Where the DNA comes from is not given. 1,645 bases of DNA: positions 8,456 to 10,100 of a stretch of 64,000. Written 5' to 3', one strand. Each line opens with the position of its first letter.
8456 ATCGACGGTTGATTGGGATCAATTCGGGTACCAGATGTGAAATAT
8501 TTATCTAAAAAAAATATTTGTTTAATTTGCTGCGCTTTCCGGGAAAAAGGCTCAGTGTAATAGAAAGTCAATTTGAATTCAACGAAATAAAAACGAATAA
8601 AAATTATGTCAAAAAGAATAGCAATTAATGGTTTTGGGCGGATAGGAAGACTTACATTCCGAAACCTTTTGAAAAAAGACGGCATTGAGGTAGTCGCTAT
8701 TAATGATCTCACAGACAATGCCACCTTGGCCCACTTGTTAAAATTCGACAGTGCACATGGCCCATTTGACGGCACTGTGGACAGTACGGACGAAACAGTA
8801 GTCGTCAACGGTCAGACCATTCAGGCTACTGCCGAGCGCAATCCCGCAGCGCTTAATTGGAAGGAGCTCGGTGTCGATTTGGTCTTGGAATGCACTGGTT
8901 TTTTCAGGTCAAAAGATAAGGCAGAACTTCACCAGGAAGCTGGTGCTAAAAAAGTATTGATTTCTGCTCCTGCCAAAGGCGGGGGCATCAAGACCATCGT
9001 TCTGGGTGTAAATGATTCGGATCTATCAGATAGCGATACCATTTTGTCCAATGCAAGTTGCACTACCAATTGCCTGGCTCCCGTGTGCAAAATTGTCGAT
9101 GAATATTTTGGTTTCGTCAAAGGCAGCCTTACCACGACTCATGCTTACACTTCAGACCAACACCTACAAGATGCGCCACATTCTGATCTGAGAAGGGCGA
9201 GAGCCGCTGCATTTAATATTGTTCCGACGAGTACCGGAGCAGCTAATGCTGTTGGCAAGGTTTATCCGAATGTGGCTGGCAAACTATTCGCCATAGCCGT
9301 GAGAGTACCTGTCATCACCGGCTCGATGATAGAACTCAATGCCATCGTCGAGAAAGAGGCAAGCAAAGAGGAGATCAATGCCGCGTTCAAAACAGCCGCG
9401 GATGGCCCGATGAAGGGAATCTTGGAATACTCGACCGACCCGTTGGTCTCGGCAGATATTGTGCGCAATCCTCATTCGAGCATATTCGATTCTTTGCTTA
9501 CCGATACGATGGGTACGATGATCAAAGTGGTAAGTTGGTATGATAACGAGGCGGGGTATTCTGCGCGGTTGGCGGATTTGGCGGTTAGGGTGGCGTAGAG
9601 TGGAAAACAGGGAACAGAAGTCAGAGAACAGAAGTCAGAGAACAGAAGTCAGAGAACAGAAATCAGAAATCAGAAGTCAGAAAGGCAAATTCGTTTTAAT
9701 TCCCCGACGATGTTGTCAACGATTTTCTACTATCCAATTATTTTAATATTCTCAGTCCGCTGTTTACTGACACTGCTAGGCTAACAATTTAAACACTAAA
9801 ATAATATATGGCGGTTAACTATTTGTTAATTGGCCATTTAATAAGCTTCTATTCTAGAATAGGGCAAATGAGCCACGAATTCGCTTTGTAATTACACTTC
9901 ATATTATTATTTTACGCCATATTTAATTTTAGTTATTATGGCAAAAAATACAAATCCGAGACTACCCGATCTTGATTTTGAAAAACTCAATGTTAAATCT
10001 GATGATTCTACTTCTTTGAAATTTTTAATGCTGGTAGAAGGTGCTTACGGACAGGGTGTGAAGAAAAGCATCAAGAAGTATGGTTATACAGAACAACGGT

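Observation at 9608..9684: Eleven-unit heptamer tandem repeat (cagaRRN) beginning 10 bp after the gap stop codon. It belongs to a recurring pattern of short tandem arrays placed immediately after stop codons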

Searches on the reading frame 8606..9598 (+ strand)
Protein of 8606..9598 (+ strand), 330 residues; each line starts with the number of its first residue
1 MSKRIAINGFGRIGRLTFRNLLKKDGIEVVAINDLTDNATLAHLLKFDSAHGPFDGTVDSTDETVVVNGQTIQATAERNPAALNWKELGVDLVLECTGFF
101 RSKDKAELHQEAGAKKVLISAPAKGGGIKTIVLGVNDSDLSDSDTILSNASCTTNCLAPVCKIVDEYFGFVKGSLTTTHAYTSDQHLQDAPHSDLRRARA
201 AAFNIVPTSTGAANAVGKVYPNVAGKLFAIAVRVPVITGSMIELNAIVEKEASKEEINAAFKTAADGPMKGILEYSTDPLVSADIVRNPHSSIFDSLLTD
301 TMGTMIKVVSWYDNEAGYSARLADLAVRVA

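Call 11: find_encoding_contigs(protein=window:8606-9598:+, flank=10000, max_places=10)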
Protein window:8606-9598:+ (330 aa): no gene with exactly this product is on record in the collection.

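Call 15: find_homologous_proteins(query=window:8606-9595:+, max_evalue=1e-50)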
Query window:8606-9595:+ (330 aa): 8000 proteins with E <= 1e-50 among 8000 candidates; the best 120 are listed.
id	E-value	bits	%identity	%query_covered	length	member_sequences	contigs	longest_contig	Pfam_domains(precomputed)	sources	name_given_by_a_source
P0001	4.6e-213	724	100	100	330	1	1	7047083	PF02800.26,PF00044.31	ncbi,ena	-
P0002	2.7e-206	702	96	100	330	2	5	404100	PF02800.26,PF00044.31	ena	-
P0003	7.4e-205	697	96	100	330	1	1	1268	PF02800.26,PF00044.31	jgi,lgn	-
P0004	1.1e-192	657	88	100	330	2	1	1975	PF02800.26,PF00044.31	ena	-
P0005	3.1e-187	639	85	100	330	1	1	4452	PF02800.26,PF00044.31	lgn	-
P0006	4.3e-186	635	86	99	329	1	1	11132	PF02800.26,PF00044.31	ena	-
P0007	8.5e-186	635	86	99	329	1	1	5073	PF02800.26,PF00044.31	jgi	-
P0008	1.1e-185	634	86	99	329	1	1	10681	PF02800.26,PF00044.31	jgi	-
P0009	1.2e-185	634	87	99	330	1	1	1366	PF02800.26,PF00044.31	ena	-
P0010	6.3e-184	628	85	99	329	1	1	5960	PF02800.26,PF00044.31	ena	-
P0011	5.8e-182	622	83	99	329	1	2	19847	PF02800.26,PF00044.31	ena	-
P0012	7.8e-182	621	84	99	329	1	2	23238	PF02800.26,PF00044.31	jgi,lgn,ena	jgi:glyceraldehyde 3-phosphate dehydrogenase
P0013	2.6e-181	620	83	99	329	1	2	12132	PF02800.26,PF00044.31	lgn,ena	-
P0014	1.2e-180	618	84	99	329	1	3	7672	PF02800.26,PF00044.31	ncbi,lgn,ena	ncbi:MAG: type I glyceraldehyde-3-phosphate dehydrogenase [Saprospiraceae bacterium]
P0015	3.4e-178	610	81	99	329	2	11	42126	PF02800.26,PF00044.31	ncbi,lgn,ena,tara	tara:strand:+ start:263 stop:1252 length:990 start_codon:yes stop_codon:yes gene_type:complete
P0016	1.8e-177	607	81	99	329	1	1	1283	PF02800.26,PF00044.31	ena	-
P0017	5.9e-168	576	80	99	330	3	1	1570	PF02800.26,PF00044.31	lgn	-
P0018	7.7e-166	569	79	99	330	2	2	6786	PF02800.26,PF00044.31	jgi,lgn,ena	-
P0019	6.1e-165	566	78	99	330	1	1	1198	PF02800.26,PF00044.31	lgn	-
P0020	1.7e-164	565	77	100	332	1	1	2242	PF02800.26,PF00044.31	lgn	-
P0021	3.3e-164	564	77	99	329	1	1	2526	PF02800.26,PF00044.31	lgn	-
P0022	2.3e-163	561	76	100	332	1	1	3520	PF02800.26,PF00044.31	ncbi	ncbi:MAG: type I glyceraldehyde-3-phosphate dehydrogenase [Bacteroidota bacterium]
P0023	2.3e-163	561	77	99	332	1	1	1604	PF02800.26,PF00044.31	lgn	-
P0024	2.6e-163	561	76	99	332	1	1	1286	PF02800.26,PF00044.31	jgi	-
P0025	3.1e-163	560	76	100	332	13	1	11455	PF02800.26,PF00044.31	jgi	jgi:glyceraldehyde 3-phosphate dehydrogenase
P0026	3.4e-163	560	77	99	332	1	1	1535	PF02800.26,PF00044.31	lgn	-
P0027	5.3e-163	560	76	99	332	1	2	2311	PF02800.26,PF00044.31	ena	-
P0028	8.8e-163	559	77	99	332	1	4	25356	PF02800.26,PF00044.31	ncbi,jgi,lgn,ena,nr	ncbi:MAG TPA: type I glyceraldehyde-3-phosphate dehydrogenase [Saprospiraceae bacterium]|nr:type I g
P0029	9.0e-163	559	76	100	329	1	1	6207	PF02800.26,PF00044.31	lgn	-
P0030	9.5e-163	559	77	100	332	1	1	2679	PF02800.26,PF00044.31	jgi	jgi:glyceraldehyde 3-phosphate dehydrogenase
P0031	1.2e-162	559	76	100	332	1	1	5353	PF02800.26,PF00044.31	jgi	-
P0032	1.2e-162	558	76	99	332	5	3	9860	PF02800.26,PF00044.31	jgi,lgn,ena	jgi:glyceraldehyde 3-phosphate dehydrogenase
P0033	1.3e-162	558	77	100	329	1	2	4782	PF02800.26,PF00044.31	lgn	-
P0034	2.6e-162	557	76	99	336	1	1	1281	PF02800.26,PF00044.31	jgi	jgi:glyceraldehyde 3-phosphate dehydrogenase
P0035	2.6e-162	557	76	99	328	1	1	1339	PF02800.26,PF00044.31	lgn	-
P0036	3.2e-162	557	75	100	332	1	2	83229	PF02800.26,PF00044.31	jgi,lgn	jgi:glyceraldehyde 3-phosphate dehydrogenase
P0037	3.5e-162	557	76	99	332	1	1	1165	PF02800.26,PF00044.31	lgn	-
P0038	3.6e-162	557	74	100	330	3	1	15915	PF02800.26,PF00044.31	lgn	-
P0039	4.9e-162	556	77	99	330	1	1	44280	PF02800.26,PF00044.31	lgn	-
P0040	5.9e-162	556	75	100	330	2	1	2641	PF02800.26,PF00044.31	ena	-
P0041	6.2e-162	556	75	100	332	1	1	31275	PF02800.26,PF00044.31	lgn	-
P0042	6.2e-162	556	76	99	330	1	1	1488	PF02800.26,PF00044.31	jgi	-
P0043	7.1e-162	556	75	100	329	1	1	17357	PF02800.26,PF00044.31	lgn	-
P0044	7.5e-162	556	75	100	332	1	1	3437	PF02800.26,PF00044.31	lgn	-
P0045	7.6e-162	556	76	100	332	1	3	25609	PF02800.26,PF00044.31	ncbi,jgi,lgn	ncbi:MAG: glyceraldehyde 3-phosphate dehydrogenase [Saprospiraceae bacterium]|jgi:glyceraldehyde 3-p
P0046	7.9e-162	556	78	98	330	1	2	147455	PF02800.26,PF00044.31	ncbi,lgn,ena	-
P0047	8.8e-162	556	75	99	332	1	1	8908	PF02800.26,PF00044.31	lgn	-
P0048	1.3e-161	555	76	100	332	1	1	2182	PF02800.26,PF00044.31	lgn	-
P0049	1.7e-161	555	76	100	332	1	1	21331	PF02800.26,PF00044.31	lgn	-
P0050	2.1e-161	554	75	100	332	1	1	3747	PF02800.26,PF00044.31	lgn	-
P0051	2.3e-161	554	75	99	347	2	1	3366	PF02800.26,PF00044.31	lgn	-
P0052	2.7e-161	554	75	100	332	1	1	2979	PF02800.26,PF00044.31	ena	-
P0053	3.1e-161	554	78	99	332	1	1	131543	PF02800.26,PF00044.31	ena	-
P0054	5.4e-161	553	75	100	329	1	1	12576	PF02800.26,PF00044.31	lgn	-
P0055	5.9e-161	553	74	100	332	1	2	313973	PF02800.26,PF00044.31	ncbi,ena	ncbi:MAG: type I glyceraldehyde-3-phosphate dehydrogenase [Saprospiraceae bacterium]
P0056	6.1e-161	553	76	100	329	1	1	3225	PF02800.26,PF00044.31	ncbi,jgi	-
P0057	6.9e-161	553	74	100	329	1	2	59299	PF02800.26,PF00044.31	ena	-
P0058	8.7e-161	552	76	100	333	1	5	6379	PF02800.26,PF00044.31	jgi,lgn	jgi:glyceraldehyde 3-phosphate dehydrogenase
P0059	9.7e-161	552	76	99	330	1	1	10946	PF02800.26,PF00044.31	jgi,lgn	-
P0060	1.0e-160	552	75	100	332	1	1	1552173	PF02800.26,PF00044.31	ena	-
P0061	1.1e-160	552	75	100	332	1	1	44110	PF02800.26,PF00044.31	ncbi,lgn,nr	ncbi:MAG: type I glyceraldehyde-3-phosphate dehydrogenase [Chitinophagales bacterium]|nr:type I glyc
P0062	1.1e-160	552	76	100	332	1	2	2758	PF02800.26,PF00044.31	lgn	-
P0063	1.3e-160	552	76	99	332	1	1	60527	PF02800.26,PF00044.31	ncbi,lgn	-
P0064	1.6e-160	552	75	100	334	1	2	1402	PF02800.26,PF00044.31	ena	-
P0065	1.8e-160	551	75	100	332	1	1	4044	PF02800.26,PF00044.31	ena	-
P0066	1.9e-160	551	75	100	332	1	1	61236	PF02800.26,PF00044.31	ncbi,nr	ncbi:UNVERIFIED_CONTAM: hypothetical protein GTU68_028172 [Idotea baltica]|nr:hypothetical protein [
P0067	2.0e-160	551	76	100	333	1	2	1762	PF02800.26,PF00044.31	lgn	-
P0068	2.4e-160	551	75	99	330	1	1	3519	PF02800.26,PF00044.31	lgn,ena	-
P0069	2.5e-160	551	76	100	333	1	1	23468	PF02800.26,PF00044.31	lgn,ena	-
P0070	2.7e-160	551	75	100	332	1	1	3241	PF02800.26,PF00044.31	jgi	jgi:glyceraldehyde 3-phosphate dehydrogenase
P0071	2.9e-160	551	76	99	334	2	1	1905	PF02800.26,PF00044.31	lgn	-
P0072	3.3e-160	550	75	99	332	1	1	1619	PF02800.26,PF00044.31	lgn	-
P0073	3.4e-160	550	75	99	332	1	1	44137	PF02800.26,PF00044.31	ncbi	-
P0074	3.6e-160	550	77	98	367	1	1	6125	PF02800.26,PF00044.31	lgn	-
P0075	3.8e-160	550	76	98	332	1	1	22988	PF02800.26,PF00044.31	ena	-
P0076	3.9e-160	550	76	100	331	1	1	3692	PF02800.26,PF00044.31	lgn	-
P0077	4.2e-160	550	76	99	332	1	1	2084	PF02800.26,PF00044.31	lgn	-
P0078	4.6e-160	550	75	100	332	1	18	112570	PF02800.26,PF00044.31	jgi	jgi:glyceraldehyde 3-phosphate dehydrogenase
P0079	5.5e-160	550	75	99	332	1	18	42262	PF02800.26,PF00044.31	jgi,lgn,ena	jgi:glyceraldehyde 3-phosphate dehydrogenase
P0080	6.4e-160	550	75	99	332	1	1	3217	PF02800.26,PF00044.31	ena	-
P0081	7.7e-160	549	76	99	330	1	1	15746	PF02800.26,PF00044.31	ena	-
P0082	7.9e-160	549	75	99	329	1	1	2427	PF02800.26,PF00044.31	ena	-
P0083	1.1e-159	549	76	100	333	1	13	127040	PF02800.26,PF00044.31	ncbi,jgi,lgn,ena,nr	ncbi:MAG: type I glyceraldehyde-3-phosphate dehydrogenase [Saprospiraceae bacterium]|jgi:glyceraldeh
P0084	1.6e-159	548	75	99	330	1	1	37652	PF02800.26,PF00044.31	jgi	jgi:glyceraldehyde 3-phosphate dehydrogenase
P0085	1.9e-159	548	76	99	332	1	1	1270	PF02800.26,PF00044.31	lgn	-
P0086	2.0e-159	548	76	99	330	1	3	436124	PF02800.26,PF00044.31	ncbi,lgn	-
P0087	2.1e-159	548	74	100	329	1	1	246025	PF02800.26,PF00044.31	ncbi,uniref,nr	ncbi:type I glyceraldehyde-3-phosphate dehydrogenase [Portibacter marinus]|uniref:type I glyceraldeh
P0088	2.3e-159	548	76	98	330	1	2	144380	PF02800.26,PF00044.31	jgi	-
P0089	2.4e-159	548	73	99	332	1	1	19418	PF02800.26,PF00044.31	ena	-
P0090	2.6e-159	548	74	100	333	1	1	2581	PF02800.26,PF00044.31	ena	-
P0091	2.7e-159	547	74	100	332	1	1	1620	PF02800.26,PF00044.31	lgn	-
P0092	2.7e-159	547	75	99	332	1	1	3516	PF02800.26,PF00044.31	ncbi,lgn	ncbi:MAG: type I glyceraldehyde-3-phosphate dehydrogenase [Bacteroidota bacterium]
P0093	3.2e-159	547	75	100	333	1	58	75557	PF02800.26,PF00044.31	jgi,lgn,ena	jgi:glyceraldehyde 3-phosphate dehydrogenase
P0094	3.5e-159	547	74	100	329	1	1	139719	PF02800.26,PF00044.31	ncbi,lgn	-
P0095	3.6e-159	547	74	100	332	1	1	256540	PF02800.26,PF00044.31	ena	-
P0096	3.9e-159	547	76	99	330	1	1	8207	PF02800.26,PF00044.31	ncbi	-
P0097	4.2e-159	547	73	100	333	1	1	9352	PF02800.26,PF00044.31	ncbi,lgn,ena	-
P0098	4.4e-159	547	75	99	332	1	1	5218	PF02800.26,PF00044.31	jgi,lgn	-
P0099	4.8e-159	547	75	100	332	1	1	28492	PF02800.26,PF00044.31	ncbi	-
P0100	4.9e-159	547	75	99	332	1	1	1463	PF02800.26,PF00044.31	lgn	-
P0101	5.1e-159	547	74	100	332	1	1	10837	PF02800.26,PF00044.31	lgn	-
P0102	5.1e-159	547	75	99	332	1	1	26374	PF02800.26,PF00044.31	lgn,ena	-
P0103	5.4e-159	546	73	100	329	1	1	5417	PF02800.26,PF00044.31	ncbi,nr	ncbi:MAG: type I glyceraldehyde-3-phosphate dehydrogenase [Saprospiraceae bacterium]|nr:type I glyce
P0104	5.9e-159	546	74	100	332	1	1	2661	PF02800.26,PF00044.31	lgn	-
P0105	6.0e-159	546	74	99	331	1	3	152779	PF02800.26,PF00044.31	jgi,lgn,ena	-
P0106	6.5e-159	546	74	99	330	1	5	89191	PF02800.26,PF00044.31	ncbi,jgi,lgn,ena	jgi:glyceraldehyde 3-phosphate dehydrogenase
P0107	6.6e-159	546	74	100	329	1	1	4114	PF02800.26,PF00044.31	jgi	jgi:glyceraldehyde 3-phosphate dehydrogenase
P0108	7.0e-159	546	75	99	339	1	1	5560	PF02800.26,PF00044.31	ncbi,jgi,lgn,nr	ncbi:MAG: type I glyceraldehyde-3-phosphate dehydrogenase [Bacteroidetes bacterium]|nr:MAG: type I g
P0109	7.2e-159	546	75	99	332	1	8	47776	PF02800.26,PF00044.31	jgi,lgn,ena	jgi:glyceraldehyde 3-phosphate dehydrogenase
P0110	7.4e-159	546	75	99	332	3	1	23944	PF02800.26,PF00044.31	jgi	jgi:glyceraldehyde 3-phosphate dehydrogenase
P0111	7.4e-159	546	75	100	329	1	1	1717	PF02800.26,PF00044.31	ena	-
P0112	7.7e-159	546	75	99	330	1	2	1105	PF02800.26,PF00044.31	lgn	-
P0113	9.7e-159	546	75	99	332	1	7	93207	PF02800.26,PF00044.31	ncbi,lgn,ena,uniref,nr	ncbi:type I glyceraldehyde-3-phosphate dehydrogenase [Phaeodactylibacter luteus]|uniref:Glyceraldehy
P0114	1.0e-158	546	75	99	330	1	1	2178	PF02800.26,PF00044.31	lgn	-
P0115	1.1e-158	545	75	100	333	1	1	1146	PF02800.26,PF00044.31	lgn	-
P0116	1.3e-158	545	74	100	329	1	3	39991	PF02800.26,PF00044.31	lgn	-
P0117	1.5e-158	545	73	99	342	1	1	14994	PF02800.26,PF00044.31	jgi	jgi:glyceraldehyde 3-phosphate dehydrogenase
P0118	1.8e-158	545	75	99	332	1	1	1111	PF02800.26,PF00044.31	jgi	-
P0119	1.8e-158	545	75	99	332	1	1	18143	PF02800.26,PF00044.31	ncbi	-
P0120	2.0e-158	545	74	100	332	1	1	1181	PF02800.26,PF00044.31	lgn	-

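Call 17: find_encoding_contigs(protein=P0001, flank=10000, max_places=6)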
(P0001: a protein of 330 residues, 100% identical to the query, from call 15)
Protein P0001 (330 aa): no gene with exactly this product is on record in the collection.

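Call 18: find_encoding_contigs(protein=P0002, flank=10000, max_places=6)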
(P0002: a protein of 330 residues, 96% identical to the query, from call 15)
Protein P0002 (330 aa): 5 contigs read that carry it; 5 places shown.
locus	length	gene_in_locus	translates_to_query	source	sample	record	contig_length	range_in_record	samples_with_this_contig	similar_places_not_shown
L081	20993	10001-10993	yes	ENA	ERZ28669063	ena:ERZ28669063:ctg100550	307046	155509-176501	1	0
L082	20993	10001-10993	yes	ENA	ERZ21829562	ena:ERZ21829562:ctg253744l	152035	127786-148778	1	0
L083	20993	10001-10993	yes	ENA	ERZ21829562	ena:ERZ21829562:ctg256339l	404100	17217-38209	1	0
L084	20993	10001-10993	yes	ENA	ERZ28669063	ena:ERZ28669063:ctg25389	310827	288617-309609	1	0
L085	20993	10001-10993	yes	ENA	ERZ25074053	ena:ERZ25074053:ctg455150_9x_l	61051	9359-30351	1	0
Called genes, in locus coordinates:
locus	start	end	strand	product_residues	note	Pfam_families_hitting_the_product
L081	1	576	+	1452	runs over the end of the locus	-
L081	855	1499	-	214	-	PF00072:Response_reg, PF12833:HTH_18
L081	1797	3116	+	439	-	PF01548:DEDD_Tnp_IS110, PF02371:Transposase_20 (weak)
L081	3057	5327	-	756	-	PF00512:HisKA, PF02518:HATPase_c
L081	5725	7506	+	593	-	PF05598:DUF772, PF01609:DDE_Tnp_1 (weak)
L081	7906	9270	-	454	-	PF01966:HD (weak), PF13286:HD_assoc (weak)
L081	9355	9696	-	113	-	-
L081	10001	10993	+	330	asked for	PF00044:Gp_dh_N, PF02800:Gp_dh_C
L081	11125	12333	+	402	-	PF00162:PGK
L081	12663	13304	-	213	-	PF01915:Glyco_hydro_3_C, PF14310:Fn3-like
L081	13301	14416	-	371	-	PF00933:Glyco_hydro_3, PF01915:Glyco_hydro_3_C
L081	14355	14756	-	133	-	-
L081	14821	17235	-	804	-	PF17162:DUF5118, PF17148:DUF5117, PF16313:DUF4953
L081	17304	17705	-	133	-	-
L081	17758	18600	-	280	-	PF01177:Asp_Glu_race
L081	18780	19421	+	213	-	PF05685:Uma2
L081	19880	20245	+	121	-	PF13620:CarboxypepD_reg, PF13715:CarbopepD_reg_2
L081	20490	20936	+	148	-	-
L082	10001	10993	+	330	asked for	PF00044:Gp_dh_N, PF02800:Gp_dh_C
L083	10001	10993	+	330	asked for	PF00044:Gp_dh_N, PF02800:Gp_dh_C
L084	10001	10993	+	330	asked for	PF00044:Gp_dh_N, PF02800:Gp_dh_C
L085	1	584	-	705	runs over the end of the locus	PF12831:FAD_oxidored, PF00395:SLH (faint)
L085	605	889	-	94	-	-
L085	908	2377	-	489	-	PF14322:SusD-like_3, PF12771:SusD-like_2 (weak), PF07980:SusD_RagB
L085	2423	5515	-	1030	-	PF13620:CarboxypepD_reg, PF13715:CarbopepD_reg_2, PF07715:Plug, PF00593:TonB_dep_Rec_b-barrel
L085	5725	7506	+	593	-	PF05598:DUF772, PF01609:DDE_Tnp_1 (weak)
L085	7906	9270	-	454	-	PF01966:HD (weak), PF13286:HD_assoc (weak)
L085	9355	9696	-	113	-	-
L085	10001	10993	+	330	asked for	PF00044:Gp_dh_N, PF02800:Gp_dh_C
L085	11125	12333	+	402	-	PF00162:PGK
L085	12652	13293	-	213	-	PF01915:Glyco_hydro_3_C, PF14310:Fn3-like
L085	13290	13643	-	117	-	PF01915:Glyco_hydro_3_C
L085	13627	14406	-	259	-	PF00933:Glyco_hydro_3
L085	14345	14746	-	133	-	-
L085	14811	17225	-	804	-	PF17162:DUF5118, PF17148:DUF5117, PF16313:DUF4953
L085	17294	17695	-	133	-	-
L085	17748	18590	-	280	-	PF01177:Asp_Glu_race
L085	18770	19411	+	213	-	PF05685:Uma2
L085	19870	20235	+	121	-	PF13620:CarboxypepD_reg, PF13715:CarbopepD_reg_2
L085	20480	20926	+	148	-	-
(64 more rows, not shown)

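Call 62: find_encoding_contigs(protein=P0003, flank=3000, max_places=4)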
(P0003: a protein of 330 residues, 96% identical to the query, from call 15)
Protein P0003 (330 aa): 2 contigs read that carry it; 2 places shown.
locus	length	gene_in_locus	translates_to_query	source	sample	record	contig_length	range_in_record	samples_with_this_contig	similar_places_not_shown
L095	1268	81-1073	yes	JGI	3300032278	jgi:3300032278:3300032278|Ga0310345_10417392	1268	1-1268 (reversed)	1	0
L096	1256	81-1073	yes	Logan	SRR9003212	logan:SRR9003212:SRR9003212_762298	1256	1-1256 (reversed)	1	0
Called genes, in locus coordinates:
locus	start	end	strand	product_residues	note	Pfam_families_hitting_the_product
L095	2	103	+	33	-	?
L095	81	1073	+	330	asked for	PF00044:Gp_dh_N, PF02800:Gp_dh_C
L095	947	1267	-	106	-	?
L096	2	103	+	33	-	?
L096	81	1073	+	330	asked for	PF00044:Gp_dh_N, PF02800:Gp_dh_C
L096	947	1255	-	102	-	?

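Call 63: find_encoding_contigs(protein=P0004, flank=3000, max_places=4)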
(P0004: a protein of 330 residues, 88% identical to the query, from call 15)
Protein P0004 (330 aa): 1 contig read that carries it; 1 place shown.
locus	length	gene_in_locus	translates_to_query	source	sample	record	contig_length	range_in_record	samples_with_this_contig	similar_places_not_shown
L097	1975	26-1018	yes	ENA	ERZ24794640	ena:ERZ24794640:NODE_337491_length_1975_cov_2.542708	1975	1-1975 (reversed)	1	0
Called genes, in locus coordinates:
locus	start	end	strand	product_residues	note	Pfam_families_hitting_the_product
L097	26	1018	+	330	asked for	PF00044:Gp_dh_N, PF02800:Gp_dh_C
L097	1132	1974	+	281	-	?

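Call 64: find_encoding_contigs(protein=P0006, flank=3000, max_places=4)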
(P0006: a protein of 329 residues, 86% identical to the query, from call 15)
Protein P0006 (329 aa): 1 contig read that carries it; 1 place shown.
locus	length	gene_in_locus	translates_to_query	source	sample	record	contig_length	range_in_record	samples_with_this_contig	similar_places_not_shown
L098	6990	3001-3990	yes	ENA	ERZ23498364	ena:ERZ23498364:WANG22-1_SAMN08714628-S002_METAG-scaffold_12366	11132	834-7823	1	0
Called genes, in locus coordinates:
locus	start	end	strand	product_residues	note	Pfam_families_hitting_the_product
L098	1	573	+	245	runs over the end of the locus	PF00072:Response_reg, PF04397:LytTR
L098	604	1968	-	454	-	PF01966:HD (faint), PF13286:HD_assoc (weak)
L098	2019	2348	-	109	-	-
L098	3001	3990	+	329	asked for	PF00044:Gp_dh_N, PF02800:Gp_dh_C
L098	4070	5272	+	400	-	PF00162:PGK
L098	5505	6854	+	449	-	PF00656:Peptidase_C14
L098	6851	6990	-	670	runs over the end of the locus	PF00656:Peptidase_C14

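Call 91: list_cluster_members(proteins=[P0001, P0002, P0003])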
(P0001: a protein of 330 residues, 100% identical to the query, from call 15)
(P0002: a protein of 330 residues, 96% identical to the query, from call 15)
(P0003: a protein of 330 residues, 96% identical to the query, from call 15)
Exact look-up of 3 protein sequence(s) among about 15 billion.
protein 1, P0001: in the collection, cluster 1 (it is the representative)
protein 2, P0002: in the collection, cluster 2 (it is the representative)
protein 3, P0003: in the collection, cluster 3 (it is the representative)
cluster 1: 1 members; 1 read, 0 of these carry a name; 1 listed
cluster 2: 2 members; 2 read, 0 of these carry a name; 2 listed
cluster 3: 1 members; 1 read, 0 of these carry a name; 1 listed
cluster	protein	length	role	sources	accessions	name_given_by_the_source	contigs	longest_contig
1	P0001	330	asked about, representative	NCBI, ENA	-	-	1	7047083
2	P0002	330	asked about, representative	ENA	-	-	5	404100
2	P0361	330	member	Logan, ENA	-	-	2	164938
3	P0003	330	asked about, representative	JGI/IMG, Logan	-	-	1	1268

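Call 92: find_encoding_contigs(protein=P0361, flank=3000, max_places=4)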
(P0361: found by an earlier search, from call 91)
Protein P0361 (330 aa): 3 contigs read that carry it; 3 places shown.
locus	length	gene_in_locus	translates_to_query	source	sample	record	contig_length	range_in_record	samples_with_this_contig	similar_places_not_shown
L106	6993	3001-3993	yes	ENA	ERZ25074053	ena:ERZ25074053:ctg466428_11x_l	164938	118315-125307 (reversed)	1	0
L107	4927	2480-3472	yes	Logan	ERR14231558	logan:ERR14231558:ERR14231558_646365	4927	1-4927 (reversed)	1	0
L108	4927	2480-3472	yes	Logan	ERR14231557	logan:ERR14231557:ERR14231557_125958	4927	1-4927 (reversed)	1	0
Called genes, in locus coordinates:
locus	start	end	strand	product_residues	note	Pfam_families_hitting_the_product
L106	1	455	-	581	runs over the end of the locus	PF05598:DUF772, PF01609:DDE_Tnp_1 (weak)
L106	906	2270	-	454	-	PF01966:HD (weak), PF13286:HD_assoc (weak)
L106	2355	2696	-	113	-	-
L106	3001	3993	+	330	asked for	PF00044:Gp_dh_N, PF02800:Gp_dh_C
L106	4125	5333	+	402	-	PF00162:PGK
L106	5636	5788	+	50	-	-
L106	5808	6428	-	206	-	PF01915:Glyco_hydro_3_C, PF14310:Fn3-like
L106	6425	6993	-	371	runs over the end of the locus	PF00933:Glyco_hydro_3, PF01915:Glyco_hydro_3_C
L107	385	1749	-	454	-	PF01966:HD (weak), PF13286:HD_assoc (weak)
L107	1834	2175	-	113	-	-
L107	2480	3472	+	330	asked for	PF00044:Gp_dh_N, PF02800:Gp_dh_C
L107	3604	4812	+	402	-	PF00162:PGK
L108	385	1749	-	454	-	PF01966:HD (weak), PF13286:HD_assoc (weak)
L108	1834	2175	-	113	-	-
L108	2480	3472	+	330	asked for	PF00044:Gp_dh_N, PF02800:Gp_dh_C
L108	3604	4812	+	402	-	PF00162:PGK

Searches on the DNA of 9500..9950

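Call 89: search_rna_families(source=window, start=9500, end=9950, threshold=evalue, max_evalue=1)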
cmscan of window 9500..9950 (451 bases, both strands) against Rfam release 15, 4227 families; matches with E-value up to 1: 1.
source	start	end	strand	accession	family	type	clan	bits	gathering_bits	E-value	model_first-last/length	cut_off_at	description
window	9840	9939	-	RF02546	LSU_trypano_mito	Gene; rRNA;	CL00112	14.1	60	0.93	177-561/561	no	Trypanosomatid mitochondrial large subunit ribosomal RNA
